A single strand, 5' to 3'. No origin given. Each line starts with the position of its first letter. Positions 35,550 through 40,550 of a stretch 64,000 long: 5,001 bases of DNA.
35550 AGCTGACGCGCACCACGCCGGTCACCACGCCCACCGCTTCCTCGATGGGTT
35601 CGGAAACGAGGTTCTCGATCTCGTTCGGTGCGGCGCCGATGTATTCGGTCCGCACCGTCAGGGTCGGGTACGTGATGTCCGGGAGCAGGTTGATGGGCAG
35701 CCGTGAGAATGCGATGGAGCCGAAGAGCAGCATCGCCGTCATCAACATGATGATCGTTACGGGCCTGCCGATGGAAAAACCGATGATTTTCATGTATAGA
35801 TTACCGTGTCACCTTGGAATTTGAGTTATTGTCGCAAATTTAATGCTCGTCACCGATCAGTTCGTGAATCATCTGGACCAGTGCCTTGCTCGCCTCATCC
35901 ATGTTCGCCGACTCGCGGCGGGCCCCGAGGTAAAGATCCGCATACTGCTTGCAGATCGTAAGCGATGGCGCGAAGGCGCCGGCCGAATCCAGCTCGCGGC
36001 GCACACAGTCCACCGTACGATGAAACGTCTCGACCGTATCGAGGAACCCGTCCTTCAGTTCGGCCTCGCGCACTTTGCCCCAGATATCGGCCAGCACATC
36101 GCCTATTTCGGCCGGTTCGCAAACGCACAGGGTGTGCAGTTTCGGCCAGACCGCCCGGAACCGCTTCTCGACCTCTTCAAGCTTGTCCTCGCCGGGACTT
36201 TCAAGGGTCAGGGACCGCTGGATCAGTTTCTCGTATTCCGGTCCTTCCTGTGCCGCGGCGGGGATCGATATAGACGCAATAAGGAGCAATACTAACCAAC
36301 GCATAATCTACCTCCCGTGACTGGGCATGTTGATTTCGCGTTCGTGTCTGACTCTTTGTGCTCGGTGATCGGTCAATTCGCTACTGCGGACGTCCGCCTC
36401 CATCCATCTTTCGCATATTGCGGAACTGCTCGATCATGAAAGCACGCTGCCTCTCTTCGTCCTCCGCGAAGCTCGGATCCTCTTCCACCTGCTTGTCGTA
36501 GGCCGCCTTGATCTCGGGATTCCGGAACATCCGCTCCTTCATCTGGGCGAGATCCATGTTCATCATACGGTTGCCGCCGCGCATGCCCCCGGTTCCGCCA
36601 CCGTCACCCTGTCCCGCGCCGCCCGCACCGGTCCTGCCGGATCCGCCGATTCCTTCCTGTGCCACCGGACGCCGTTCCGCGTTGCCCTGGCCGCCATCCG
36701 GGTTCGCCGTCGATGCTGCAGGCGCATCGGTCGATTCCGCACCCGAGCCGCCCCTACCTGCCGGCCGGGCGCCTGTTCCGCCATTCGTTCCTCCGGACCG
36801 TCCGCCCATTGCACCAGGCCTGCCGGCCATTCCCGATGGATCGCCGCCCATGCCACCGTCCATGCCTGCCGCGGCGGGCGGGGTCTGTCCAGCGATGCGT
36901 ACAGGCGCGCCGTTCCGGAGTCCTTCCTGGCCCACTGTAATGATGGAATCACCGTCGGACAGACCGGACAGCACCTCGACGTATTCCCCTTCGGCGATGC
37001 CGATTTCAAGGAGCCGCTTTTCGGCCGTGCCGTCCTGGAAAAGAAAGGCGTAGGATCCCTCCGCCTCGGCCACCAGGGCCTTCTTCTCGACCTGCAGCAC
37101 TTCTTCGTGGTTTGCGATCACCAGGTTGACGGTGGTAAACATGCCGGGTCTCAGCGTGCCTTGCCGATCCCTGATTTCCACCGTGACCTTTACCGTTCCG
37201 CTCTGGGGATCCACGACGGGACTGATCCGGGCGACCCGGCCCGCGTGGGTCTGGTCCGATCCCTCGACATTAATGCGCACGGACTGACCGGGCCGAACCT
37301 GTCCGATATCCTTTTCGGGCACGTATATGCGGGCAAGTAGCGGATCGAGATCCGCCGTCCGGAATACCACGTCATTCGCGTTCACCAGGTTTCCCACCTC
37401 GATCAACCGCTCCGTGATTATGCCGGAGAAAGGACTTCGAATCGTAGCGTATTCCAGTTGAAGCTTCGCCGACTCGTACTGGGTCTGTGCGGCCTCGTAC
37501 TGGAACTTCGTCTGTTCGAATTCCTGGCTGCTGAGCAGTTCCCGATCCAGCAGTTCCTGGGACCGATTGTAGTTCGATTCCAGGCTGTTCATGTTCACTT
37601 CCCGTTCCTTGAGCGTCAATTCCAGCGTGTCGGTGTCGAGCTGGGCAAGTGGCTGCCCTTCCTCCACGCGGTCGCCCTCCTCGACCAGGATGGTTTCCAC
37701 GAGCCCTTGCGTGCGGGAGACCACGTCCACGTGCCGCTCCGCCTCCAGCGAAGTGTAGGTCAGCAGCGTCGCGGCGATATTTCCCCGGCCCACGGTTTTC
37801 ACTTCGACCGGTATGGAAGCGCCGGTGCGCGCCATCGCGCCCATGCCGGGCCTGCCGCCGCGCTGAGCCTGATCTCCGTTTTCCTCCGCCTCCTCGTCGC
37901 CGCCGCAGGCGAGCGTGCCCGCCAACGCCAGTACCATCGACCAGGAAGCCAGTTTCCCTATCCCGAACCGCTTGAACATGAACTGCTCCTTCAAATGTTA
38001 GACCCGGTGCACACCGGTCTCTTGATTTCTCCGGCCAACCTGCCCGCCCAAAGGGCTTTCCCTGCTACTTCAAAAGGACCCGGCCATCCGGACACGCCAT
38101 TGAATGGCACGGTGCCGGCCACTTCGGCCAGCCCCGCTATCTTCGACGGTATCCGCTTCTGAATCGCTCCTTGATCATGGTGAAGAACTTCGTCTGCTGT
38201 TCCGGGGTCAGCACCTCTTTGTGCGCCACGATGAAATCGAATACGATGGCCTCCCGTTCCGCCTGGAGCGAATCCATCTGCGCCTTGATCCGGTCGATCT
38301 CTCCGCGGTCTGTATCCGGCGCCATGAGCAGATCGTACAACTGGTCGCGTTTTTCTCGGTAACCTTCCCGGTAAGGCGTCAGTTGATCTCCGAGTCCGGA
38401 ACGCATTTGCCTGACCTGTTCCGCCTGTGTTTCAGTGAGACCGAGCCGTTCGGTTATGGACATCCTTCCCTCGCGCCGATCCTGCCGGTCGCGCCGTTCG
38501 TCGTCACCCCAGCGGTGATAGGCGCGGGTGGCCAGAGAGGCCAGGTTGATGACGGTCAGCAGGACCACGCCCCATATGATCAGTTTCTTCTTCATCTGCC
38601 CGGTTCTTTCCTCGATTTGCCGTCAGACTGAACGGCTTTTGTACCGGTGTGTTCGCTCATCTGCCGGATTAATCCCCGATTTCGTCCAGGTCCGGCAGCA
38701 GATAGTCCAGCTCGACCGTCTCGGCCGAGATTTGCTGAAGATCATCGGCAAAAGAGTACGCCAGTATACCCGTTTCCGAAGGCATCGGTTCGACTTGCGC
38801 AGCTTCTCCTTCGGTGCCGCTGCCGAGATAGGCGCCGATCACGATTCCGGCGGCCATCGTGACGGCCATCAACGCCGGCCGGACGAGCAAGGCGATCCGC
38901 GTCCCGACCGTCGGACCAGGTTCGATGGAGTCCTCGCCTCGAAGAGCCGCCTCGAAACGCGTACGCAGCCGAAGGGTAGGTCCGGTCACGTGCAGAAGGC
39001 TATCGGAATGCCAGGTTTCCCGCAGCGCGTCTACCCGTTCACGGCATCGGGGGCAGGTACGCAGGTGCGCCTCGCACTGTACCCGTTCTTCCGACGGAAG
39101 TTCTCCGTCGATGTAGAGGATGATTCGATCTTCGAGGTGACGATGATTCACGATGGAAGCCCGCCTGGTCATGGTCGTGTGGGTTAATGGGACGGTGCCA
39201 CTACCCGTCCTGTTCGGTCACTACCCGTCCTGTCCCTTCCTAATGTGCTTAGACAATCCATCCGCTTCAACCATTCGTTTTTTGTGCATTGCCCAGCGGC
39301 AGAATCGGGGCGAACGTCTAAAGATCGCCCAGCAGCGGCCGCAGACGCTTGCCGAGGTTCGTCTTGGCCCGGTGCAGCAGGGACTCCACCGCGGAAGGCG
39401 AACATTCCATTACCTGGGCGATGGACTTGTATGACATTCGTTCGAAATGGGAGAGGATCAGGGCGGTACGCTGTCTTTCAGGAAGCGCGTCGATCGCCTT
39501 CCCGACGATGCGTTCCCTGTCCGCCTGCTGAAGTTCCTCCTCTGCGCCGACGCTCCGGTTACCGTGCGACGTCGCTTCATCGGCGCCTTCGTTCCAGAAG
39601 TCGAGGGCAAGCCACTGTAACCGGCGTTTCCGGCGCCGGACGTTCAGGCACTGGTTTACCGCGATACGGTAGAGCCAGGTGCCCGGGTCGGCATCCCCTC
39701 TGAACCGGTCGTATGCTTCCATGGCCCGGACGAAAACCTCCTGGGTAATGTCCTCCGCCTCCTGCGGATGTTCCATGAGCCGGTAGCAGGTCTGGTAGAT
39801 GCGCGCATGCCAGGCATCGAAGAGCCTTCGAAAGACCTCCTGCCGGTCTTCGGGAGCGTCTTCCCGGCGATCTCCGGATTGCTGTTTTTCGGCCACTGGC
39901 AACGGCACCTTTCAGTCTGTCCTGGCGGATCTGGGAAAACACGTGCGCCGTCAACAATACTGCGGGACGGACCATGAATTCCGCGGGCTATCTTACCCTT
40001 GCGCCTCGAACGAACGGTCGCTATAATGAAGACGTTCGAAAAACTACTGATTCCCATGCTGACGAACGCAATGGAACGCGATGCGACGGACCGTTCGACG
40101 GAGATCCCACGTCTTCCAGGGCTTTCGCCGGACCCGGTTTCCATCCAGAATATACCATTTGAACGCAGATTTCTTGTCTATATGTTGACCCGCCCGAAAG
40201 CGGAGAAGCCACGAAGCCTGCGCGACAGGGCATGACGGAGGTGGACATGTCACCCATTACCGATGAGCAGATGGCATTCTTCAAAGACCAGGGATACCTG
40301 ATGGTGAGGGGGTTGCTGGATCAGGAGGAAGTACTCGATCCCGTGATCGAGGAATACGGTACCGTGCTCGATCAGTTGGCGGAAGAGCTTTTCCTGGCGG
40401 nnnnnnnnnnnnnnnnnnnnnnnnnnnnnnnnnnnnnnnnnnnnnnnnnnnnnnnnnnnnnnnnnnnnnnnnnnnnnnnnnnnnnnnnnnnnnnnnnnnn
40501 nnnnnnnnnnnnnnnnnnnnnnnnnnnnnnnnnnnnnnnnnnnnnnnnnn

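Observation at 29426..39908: Seven-gene envelope-stress/efflux module: ECF sigma, zf-HC2 anti-sigma, Spy/CpxP-like LTxxQ protein, membrane fusion protein, periplasmic unknown and two tandem RND permeases, with no outer-membrane factor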

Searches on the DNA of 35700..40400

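Call 40: search_rna_families(source=window, start=35700, end=40400, threshold=evalue, max_evalue=1)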
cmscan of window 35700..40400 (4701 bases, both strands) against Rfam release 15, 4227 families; matches with E-value up to 1: 0.
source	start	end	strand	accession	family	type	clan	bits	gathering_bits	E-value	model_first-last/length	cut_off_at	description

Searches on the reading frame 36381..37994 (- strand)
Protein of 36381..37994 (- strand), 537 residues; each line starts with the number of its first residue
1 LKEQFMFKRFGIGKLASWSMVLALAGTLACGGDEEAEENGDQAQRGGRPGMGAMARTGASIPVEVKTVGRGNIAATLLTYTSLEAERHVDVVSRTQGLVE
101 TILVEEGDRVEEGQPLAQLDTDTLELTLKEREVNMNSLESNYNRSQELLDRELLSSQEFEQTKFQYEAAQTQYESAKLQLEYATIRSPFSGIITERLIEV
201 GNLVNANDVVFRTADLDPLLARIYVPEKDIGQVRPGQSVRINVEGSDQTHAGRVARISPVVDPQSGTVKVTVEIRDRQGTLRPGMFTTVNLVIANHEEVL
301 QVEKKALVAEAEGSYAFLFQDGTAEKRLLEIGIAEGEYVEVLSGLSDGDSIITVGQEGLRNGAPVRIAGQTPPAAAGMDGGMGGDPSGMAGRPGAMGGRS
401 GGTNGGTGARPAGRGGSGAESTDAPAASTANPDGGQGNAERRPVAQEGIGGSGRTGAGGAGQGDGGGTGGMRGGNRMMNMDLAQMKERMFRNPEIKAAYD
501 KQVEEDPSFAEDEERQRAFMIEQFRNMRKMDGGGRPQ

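Call 4: search_protein_families(library=pfam, proteins=[window:36381-37994:-], max_evalue=0.01)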
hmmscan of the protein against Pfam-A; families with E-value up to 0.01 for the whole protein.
window:36381-37994:- (537 aa): 5 families
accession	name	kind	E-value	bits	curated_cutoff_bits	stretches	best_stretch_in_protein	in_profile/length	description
PF16576.10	HlyD_D23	-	2.2e-30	106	30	1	84-286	15-213/214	Barrel-sandwich domain of CusB or HlyD membrane-fusion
PF13437.12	HlyD_3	-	2.5e-27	96.1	22.2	1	184-284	1-106/106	HlyD family secretion protein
PF13533.13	Biotin_lipoyl_2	-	1.9e-09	37.5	29.8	1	93-120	5-32/32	Biotin-lipoyl like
PF00364.28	Biotin_lipoyl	-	1.8e-07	31.3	22.1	1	90-119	44-73/73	Biotin-requiring enzyme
PF12700.13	HlyD_2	-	0.00092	18.5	25.1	0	63-136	40-111/416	HlyD family secretion protein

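Call 5: search_protein_families(library=ncbifam, proteins=[window:36381-37994:-], max_evalue=0.01)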
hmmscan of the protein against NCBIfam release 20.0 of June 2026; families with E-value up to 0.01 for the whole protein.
window:36381-37994:- (537 aa): 31 families (the best 25 are shown)
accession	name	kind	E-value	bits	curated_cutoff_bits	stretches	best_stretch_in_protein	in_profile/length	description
TIGR01730.1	RND_mfp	subfamily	5.7e-78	262.1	94.9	1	63-367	1-321/322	efflux RND transporter periplasmic adaptor subunit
TIGR00999.1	8a0102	subfamily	1.9e-46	158.4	319.3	1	107-356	1-267/271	CzcB/NccB family metal efflux transporter periplasmic adaptor subunit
NF008589.1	PRK11556.1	equivalog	4.1e-29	101.7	391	1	37-367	32-387/392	MdtA/MuxA family multidrug efflux RND transporter periplasmic adaptor subunit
NF002939.0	PRK03598.1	equivalog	2.5e-26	92.6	393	2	156-268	178-291/332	secretion protein HlyD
NF008606.0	PRK11578.1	equivalog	1.2e-23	83.9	342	2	162-353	163-362/371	macrolide transporter subunit MacA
NF033138.2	RND-peri-MexC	equivalog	2.7e-21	76.1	625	1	56-367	31-371/375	MexC family multidrug efflux RND transporter periplasmic adaptor subunit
NF045680.1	DiMtlExpIhpB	equivalog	2.9e-21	75.8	450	1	182-351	137-306/326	divalent metal ion exporter adaptor subunit IhpB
NF045904.1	RND-peri-MexE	equivalog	6.3e-19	68.1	714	1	82-366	57-367/390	multidrug efflux RND transporter periplasmic adaptor subunit MexE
NF033834.1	RND_adapt_MexA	exception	8.1e-19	68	750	1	84-364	59-357/373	multidrug efflux RND transporter periplasmic adaptor subunit MexA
TIGR00998.1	8a0101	subfamily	1.1e-18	67.3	390.8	2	153-259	176-283/334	EmrA/EmrK family multidrug efflux transporter periplasmic adaptor subunit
TIGR01843.1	type_I_hlyD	subfamily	5.9e-18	65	208.65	2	91-154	46-109/422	HlyD family type I secretion periplasmic adaptor subunit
NF007362.0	PRK09859.1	equivalog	1.3e-17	64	738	1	104-366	77-370/385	multidrug transporter subunit MdtE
NF007132.1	PRK09578.1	equivalog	1.2e-16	60.4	512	1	57-376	34-384/396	MexX/AxyX family multidrug efflux RND transporter periplasmic adaptor subunit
TIGR02971.1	heterocyst_DevB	subfamily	9.7e-16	58.1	129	2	154-263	176-284/327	ABC exporter membrane fusion protein, DevB family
NF000272.2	OqxA_adapt_sub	exception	9.1e-15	54.5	835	2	82-209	61-202/391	multidrug efflux RND transporter periplasmic adaptor subunit OqxA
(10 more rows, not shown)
